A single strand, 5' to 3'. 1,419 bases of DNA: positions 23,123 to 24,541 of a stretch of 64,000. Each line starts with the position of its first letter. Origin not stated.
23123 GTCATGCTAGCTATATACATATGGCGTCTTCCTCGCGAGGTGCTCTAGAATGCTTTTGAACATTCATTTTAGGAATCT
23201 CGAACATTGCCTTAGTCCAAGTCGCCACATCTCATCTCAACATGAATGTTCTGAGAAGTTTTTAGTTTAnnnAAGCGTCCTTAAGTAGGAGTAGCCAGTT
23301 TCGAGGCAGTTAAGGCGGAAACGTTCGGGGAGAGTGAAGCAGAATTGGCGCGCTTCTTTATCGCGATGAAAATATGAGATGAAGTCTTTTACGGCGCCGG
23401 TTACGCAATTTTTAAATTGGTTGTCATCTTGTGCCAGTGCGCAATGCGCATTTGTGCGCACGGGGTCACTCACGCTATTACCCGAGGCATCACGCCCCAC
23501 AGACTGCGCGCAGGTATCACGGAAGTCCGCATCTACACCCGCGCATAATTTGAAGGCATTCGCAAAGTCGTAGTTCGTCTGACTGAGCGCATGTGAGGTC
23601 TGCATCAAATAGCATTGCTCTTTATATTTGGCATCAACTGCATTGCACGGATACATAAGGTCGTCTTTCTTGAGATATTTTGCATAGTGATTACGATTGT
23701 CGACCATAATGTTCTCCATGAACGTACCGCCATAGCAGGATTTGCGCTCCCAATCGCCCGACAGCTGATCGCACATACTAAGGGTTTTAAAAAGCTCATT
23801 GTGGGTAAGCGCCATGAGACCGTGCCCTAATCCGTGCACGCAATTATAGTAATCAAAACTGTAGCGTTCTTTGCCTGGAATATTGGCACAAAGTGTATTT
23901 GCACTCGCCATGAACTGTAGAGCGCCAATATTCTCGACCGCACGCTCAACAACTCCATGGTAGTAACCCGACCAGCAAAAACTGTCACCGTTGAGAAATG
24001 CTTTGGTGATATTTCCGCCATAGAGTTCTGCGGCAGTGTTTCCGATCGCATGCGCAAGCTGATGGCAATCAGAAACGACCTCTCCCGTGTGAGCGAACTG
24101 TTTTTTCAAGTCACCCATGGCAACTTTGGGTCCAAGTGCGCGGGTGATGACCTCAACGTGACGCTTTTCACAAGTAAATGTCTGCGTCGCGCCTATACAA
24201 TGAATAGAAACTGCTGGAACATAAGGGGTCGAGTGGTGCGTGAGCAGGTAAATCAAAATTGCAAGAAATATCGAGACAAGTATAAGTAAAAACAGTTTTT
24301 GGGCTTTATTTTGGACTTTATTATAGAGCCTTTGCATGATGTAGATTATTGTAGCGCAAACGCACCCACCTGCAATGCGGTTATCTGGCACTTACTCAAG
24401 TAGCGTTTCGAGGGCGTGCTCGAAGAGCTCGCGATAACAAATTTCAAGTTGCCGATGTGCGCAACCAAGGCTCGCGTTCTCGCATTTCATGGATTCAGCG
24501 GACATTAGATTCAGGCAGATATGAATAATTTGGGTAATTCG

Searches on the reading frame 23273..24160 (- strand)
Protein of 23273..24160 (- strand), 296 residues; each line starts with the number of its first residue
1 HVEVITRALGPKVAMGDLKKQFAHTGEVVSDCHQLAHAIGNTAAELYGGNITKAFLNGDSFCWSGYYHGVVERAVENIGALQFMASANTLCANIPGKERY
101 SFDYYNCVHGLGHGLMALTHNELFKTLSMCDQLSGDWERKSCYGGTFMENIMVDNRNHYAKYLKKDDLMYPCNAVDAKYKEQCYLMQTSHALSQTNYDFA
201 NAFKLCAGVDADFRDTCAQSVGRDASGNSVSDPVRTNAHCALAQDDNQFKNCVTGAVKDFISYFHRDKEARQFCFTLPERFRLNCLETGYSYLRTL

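Call 15: find_homologous_proteins(query=window:23273-24160:-)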
Query window:23273-24160:- (296 aa): 1832 proteins with E <= 0.001 among 2286 candidates; the best 120 are listed.
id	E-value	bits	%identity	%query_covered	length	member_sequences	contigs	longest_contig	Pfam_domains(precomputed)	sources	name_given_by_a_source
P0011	1.8e-204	696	100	100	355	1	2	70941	-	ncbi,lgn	-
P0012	9.9e-186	634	90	100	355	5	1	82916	-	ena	-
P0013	8.4e-182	622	89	100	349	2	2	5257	-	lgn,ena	-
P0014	4.3e-180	616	88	100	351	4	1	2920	-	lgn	-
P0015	4.0e-150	518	75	100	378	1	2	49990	-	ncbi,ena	-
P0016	2.2e-142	492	71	100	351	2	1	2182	-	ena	-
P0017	2.2e-142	492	70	100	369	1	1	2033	-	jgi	jgi:hypothetical protein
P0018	1.4e-139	483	68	100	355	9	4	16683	-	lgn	-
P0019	2.3e-138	479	73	95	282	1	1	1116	-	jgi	jgi:hypothetical protein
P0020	4.4e-138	478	69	100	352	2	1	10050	-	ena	-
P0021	8.1e-137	474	66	100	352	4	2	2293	-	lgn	-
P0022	1.2e-136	473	68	100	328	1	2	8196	-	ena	-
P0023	2.7e-136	472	67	100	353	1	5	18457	-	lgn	-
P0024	8.9e-136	470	67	100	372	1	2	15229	-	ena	-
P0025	1.6e-135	470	66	100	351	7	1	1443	-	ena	-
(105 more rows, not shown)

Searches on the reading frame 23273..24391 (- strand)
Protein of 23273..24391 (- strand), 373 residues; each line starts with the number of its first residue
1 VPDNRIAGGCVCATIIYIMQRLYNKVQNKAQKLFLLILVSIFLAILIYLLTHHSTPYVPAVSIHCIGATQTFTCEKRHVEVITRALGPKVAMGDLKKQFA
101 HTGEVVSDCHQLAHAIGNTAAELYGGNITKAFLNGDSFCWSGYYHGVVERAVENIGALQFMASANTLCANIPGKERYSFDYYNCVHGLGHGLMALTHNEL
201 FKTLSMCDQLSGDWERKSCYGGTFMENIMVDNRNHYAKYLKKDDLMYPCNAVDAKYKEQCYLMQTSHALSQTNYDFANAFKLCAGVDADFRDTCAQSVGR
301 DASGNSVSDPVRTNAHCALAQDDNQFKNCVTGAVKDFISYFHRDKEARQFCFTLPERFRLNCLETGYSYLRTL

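Call 6: search_protein_families(library=pfam, proteins=[window:23273-24391:-], max_evalue=1)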
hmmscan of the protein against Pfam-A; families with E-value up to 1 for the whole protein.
window:23273-24391:- (373 aa): 4 families
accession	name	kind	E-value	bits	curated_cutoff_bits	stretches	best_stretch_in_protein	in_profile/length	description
PF05545.16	FixQ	-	0.02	15.2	29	1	23-54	3-34/49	Cbb3-type cytochrome oxidase component FixQ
PF07698.17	7TM-7TMR_HD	-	0.049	14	29.4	1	10-58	13-63/190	7TM receptor with intracellular HD hydrolase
PF14897.12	EpsG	-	0.055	13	30.1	1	5-55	267-317/326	EpsG family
PF10585.14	UBA_E1_SCCH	-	0.13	12.6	21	1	276-356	15-95/254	Ubiquitin-activating enzyme, SCCH domain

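Call 7: search_protein_families(library=ncbifam, proteins=[window:23273-24391:-], max_evalue=1)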
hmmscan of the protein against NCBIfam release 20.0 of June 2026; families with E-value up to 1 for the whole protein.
window:23273-24391:- (373 aa): 0 families

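Call 10: search_solved_structures(query=window:23273-24391:-, max_evalue=10)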
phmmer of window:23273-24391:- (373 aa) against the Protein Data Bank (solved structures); distinct sequences matched with E-value up to 10: 0.

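Call 51: predict_structure(alignment_id=A3)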
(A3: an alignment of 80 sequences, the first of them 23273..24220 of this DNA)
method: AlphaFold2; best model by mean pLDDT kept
length: 316 residues; sequences in the alignment: 80
mean_pLDDT: 94.9   pTM: 0.90
mean pLDDT of the five models: 94.9, 94.8, 94.6, 94.6, 94.2
residues with pLDDT >= 90: 280; 70-90: 32; 50-70: 2; < 50: 2
segments of 3 or more residues with pLDDT < 50: none
pLDDT, mean of each block of 10 residues (from residue 1): 72 92 97 97 89 96 98 96 94 97 97 94 95 97 98 97 97 89 96 98 96 97 98 98 95 97 98 97 89 98 98 87
secondary structure, 60 per line:
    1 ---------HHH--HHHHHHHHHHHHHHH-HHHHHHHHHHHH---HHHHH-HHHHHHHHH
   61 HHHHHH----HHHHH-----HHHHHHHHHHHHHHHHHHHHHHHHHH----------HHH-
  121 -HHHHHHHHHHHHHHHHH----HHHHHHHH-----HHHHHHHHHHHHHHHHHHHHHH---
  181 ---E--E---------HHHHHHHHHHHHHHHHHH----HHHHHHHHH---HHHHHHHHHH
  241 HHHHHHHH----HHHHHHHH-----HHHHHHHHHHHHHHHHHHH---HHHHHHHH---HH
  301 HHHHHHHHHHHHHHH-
elements in order: H15-29 H31-42 H46-50 H52-66 H71-75 H81-106 H122-138 H143-150 H156-177 H197-214 H219-227 H231-248 H253-260 H266-284 H288-295 H299-315

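Call 53: fold_search(model_id=the predicted structure, library=pdb)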
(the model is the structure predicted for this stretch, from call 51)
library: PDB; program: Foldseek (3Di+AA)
matches with E <= 10: 1011; with E <= 0.001: 0
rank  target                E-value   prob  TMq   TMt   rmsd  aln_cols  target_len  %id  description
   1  6hc2_E                1.8e-02  0.84  0.19  0.18  20.3       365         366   10  Crystal structure of NuMA/LGN hetero-hexamers (released 2019-05-29)
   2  3sf4_A                1.8e-02  0.90  0.22  0.20  20.8       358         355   11  Crystal structure of the complex between the conserved cell polarity proteins Inscuteable and LGN (released 2011-11-23)
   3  6hc2_S                2.8e-02  0.80  0.20  0.19  20.7       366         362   10  Crystal structure of NuMA/LGN hetero-hexamers (released 2019-05-29)
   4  6hc2_C                3.2e-02  0.77  0.20  0.18  20.7       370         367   10  Crystal structure of NuMA/LGN hetero-hexamers (released 2019-05-29)
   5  6hc2_A                3.3e-02  0.77  0.20  0.19  20.6       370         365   10  Crystal structure of NuMA/LGN hetero-hexamers (released 2019-05-29)
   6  4yjl_B                3.9e-02  0.75  0.20  0.19  17.9       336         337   10  Crystal structure of APC-ARM in complexed with Amer1-A2 (released 2016-03-09)
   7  4wnd_A                4.2e-02  0.77  0.22  0.22  19.9       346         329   10  Crystal structure of the TPR domain of LGN in complex with Frmpd4/Preso1 at 1.5 Angstrom resolution (released 2015-09-16)
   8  9w9i_D                4.6e-02  0.44  0.16  0.18  16.7       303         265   12  Cryo-EM structure of the kinesin-2 tail domain in complex with KAP3 and APC (released 2025-10-01)
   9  3qhe_A                5.0e-02  0.77  0.22  0.22  17.1       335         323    9  Crystal structure of the complex between the armadillo repeat domain of adenomatous polyposis coli and the tyrosine-ri (released 2011-11-02)
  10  7sqc_D2               5.4e-02  0.90  0.27  0.21  16.9       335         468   10  Ciliary C1 central pair apparatus isolated from Chlamydomonas reinhardtii (released 2022-04-13)
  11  9fqr_Fj               6.1e-02  0.84  0.25  0.24  18.5       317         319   11  96-nm repeat of axonemal doublet microtubules from bovine sperm (released 2025-03-26)
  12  3ieg_A                6.1e-02  0.38  0.15  0.14  20.8       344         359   14  Crystal Structure of P58(IPK) TPR Domain at 2.5 A (released 2010-03-31)
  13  3sf4_C                6.4e-02  0.75  0.22  0.21  20.7       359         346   11  Crystal structure of the complex between the conserved cell polarity proteins Inscuteable and LGN (released 2011-11-23)
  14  5z8h_A                7.2e-02  0.66  0.21  0.20  17.7       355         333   11  APC with an inhibitor (released 2019-02-06)
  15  3ro2_A                7.2e-02  0.63  0.21  0.21  19.4       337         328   11  Structures of the LGN/NuMA complex (released 2012-03-07)
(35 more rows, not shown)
